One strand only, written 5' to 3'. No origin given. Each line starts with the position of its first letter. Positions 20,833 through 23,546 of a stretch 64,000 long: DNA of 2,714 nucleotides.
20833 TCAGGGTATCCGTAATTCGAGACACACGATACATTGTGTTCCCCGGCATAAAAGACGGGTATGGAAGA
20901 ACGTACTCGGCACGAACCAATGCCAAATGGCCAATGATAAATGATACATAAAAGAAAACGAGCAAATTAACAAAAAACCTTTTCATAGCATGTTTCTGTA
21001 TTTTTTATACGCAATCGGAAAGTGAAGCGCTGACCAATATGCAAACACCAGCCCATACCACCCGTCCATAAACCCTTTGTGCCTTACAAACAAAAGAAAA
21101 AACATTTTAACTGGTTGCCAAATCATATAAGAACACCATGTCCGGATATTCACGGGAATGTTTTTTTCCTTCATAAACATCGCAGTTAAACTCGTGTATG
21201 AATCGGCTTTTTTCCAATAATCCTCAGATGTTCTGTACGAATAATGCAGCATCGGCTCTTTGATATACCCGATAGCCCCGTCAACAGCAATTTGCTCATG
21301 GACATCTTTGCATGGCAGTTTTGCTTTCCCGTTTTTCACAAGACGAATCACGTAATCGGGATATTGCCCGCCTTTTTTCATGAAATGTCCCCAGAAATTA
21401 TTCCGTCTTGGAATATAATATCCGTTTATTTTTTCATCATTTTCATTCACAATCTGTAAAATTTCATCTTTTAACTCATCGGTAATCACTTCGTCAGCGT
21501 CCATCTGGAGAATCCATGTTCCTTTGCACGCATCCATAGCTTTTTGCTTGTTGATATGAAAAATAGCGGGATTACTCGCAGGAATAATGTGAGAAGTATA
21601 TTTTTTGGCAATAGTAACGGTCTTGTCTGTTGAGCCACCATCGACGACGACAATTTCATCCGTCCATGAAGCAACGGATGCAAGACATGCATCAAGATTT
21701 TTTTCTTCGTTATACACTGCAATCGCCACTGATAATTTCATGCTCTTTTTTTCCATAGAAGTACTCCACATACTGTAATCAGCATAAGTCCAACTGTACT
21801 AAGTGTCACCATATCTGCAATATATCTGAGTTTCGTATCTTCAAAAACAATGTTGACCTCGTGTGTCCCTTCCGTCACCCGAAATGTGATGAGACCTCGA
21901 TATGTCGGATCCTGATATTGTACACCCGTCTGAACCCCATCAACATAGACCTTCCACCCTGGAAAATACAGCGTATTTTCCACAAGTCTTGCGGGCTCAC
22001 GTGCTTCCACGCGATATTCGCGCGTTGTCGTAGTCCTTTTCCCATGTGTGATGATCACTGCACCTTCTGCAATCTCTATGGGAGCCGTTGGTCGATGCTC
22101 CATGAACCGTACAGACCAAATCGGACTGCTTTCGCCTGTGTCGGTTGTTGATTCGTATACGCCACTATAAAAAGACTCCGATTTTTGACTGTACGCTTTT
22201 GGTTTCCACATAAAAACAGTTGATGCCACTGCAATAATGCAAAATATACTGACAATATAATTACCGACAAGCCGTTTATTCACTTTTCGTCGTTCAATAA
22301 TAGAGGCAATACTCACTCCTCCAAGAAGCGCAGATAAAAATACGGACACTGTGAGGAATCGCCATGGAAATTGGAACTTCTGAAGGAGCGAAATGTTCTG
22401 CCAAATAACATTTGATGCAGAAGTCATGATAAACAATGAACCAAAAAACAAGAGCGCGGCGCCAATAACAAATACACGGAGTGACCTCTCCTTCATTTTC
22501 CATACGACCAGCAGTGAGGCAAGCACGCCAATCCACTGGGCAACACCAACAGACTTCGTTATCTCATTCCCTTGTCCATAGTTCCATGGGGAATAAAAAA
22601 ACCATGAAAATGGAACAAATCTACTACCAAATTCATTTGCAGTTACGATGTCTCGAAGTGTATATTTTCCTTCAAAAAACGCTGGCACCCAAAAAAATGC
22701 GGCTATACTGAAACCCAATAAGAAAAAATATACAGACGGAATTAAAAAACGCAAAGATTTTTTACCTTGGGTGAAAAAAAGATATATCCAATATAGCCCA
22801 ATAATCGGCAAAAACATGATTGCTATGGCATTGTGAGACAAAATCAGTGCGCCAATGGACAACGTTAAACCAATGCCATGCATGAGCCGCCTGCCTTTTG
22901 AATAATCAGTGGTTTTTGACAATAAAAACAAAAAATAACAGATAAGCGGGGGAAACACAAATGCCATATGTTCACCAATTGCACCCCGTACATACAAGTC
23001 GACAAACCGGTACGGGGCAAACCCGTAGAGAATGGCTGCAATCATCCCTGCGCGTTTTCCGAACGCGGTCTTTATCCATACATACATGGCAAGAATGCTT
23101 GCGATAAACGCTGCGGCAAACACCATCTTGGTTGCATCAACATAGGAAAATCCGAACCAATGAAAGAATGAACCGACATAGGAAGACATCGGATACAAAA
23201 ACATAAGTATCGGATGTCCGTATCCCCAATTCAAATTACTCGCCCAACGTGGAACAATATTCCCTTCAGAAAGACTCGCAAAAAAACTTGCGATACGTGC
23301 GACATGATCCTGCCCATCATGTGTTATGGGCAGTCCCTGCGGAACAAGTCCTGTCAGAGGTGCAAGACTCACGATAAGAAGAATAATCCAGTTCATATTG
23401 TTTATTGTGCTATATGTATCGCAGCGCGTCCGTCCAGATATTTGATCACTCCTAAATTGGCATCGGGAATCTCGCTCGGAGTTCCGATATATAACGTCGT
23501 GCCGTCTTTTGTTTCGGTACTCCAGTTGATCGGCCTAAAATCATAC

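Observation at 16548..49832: Four-member expansion of a 'PTPS-related'-like polytopic membrane family, each member next to a GT2 lipid-phosphate-sugar-synthase-like gene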

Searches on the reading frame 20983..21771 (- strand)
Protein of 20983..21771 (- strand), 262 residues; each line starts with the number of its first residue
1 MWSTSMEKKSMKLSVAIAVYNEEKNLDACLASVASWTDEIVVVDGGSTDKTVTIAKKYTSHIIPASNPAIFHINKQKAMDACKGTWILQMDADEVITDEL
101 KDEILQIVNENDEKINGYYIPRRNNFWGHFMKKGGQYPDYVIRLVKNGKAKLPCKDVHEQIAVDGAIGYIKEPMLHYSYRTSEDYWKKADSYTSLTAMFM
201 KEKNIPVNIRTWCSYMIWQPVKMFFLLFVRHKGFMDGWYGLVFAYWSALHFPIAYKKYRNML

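Call 9: search_protein_families(library=pfam, proteins=[window:20983-21771:-], max_evalue=0.001)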
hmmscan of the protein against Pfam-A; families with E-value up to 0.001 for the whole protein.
window:20983-21771:- (262 aa): 2 families
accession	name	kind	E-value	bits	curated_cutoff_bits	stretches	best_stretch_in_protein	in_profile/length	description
PF00535.33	Glycos_transf_2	-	1.1e-21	77.9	23.3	1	14-170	1-160/168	Glycosyl transferase family 2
PF13704.12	Glyco_tranf_2_4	-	1.4e-05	25.9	27.5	1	21-97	2-85/98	Glycosyl transferase family 2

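Call 10: search_protein_families(library=ncbifam, proteins=[window:20983-21771:-], max_evalue=0.01)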
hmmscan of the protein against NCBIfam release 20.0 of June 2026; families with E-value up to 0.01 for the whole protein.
window:20983-21771:- (262 aa): 17 families
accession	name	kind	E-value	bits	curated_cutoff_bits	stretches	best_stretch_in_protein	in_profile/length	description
TIGR04283.1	glyco_like_mftF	equivalog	6.1e-14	52.1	182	1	13-118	1-107/221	TIGR04283 family arsenosugar biosynthesis glycosyltransferase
NF007482.0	PRK10073.1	equivalog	1.8e-13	50.2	423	1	6-114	1-116/334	glycosyltransferase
TIGR04195.1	S_glycosyl_SunS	equivalog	1.4e-10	40.6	350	1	13-107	59-154/421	SunS family peptide S-glycosyltransferase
NF041391.1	DPhHxTase_Halo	equivalog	2.8e-07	29.7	375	1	19-117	3-102/213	dolichyl-phosphate hexose transferase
NF010496.0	PRK13915.1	equivalog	4.9e-06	25.8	262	1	7-64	27-90/307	glucosyl-3-phosphoglycerate synthase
NF047683.1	TeichurnBiosyTuaG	equivalog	1e-05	25.3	400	1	6-112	1-115/252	teichuronic acid biosynthesis protein TuaG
NF038302.1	EPS_HpsE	equivalog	1.8e-05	23.9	300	1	11-97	1-100/307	hormogonium polysaccharide biosynthesis glycosyltransferase HpsE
NF041875.1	EPS_EpsD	equivalog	0.00011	21.8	370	1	13-110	1-106/325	exopolysaccharide biosynthesis glycosyltransferase EpsD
TIGR03937.1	PgaC_IcaA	equivalog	0.00018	20.6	422.3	1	8-107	42-149/407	poly-beta-1,6-N-acetyl-D-glucosamine synthase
TIGR04182.1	glyco_TIGR04182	equivalog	0.00023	20.6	325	1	14-107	3-96/293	S-layer glycoprotein N-glycosyltransferase AglJ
NF053739.1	GlytfEpsEBac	equivalog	0.00035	19.7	450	1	12-62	2-55/265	glycosyltransferase EpsE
TIGR03965.1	mycofact_glyco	equivalog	0.00035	19.6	280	1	9-59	72-127/467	mycofactocin biosynthesis glycosyltransferase MftF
NF058614.1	PPMAGASynPpgS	equivalog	0.00046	19.7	370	1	15-63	4-52/226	polyprenyl-phospho-N-acetylgalactosaminyl synthase PpgS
NF007986.1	PRK10714.1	equivalog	0.0013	17.8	529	1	9-141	4-145/316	undecaprenyl-phosphate 4-deoxy-4-formamido-L-arabinose transferase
NF045692.1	OglycostaseCruG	equivalog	0.0029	16.6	600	0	11-60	41-93/386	2'-O-glycosyltransferase CruG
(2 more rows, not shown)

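Call 16: search_solved_structures(query=window:20983-21771:-, max_evalue=0.001)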
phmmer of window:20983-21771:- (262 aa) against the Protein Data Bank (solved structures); distinct sequences matched with E-value up to 0.001: 11.
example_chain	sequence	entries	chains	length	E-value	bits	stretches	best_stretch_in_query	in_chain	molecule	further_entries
22ao_A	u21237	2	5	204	6.8e-16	61.9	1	13-182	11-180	GmaR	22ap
7msp_A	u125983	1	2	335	3.2e-07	33.5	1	12-131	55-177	SPbeta prophage-derived glycosyltransferase SunS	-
7msn_A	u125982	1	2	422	4.8e-07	32.9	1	12-130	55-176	SPbeta prophage-derived glycosyltransferase SunS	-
7msk_A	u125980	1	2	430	1.2e-06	31.6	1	13-99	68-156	Glyco_trans_2-like domain-containing protein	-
9omj_A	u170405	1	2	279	8.9e-06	28.8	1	12-112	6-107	Glycosyltransferase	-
9omm_A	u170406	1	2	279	9.6e-06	28.7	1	13-112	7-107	Glycosyltransferase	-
9omh_A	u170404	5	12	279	9.6e-06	28.7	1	13-112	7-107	Glycosyltransferase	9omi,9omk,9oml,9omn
2z87_A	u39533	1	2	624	5.9e-05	26.1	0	10-140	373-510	Chondroitin synthase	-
2z86_A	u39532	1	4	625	5.9e-05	26.1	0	10-140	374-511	Chondroitin synthase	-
6p61_A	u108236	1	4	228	0.00031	23.7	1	8-101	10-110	Glycosyltransferase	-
5tze_C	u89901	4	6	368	0.00059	22.8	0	11-110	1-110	Glycosyl transferase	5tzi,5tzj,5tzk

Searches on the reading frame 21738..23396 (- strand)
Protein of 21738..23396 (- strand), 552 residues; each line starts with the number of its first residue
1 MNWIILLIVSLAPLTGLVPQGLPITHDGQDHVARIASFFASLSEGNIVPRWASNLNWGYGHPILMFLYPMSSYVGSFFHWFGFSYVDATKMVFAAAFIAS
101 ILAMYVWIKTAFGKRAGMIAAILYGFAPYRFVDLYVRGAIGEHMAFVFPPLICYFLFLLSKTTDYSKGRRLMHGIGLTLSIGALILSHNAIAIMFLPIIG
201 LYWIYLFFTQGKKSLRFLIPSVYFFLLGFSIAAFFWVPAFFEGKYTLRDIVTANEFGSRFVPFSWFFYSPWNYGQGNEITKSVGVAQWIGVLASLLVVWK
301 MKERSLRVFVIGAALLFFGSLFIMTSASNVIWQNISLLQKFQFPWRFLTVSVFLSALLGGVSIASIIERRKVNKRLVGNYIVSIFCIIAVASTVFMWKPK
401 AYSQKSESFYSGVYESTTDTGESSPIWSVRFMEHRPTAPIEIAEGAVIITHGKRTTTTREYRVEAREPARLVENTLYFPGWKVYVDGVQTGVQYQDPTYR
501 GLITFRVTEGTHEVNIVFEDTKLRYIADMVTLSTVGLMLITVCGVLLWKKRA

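Call 4: search_protein_families(library=pfam, proteins=[window:21738-23396:-], max_evalue=1)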
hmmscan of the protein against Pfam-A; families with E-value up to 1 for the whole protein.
window:21738-23396:- (552 aa): 0 families

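Call 10: search_protein_families(library=ncbifam, proteins=[window:21738-23396:-], max_evalue=0.01)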
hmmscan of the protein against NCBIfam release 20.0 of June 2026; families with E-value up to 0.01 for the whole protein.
window:21738-23396:- (552 aa): 0 families
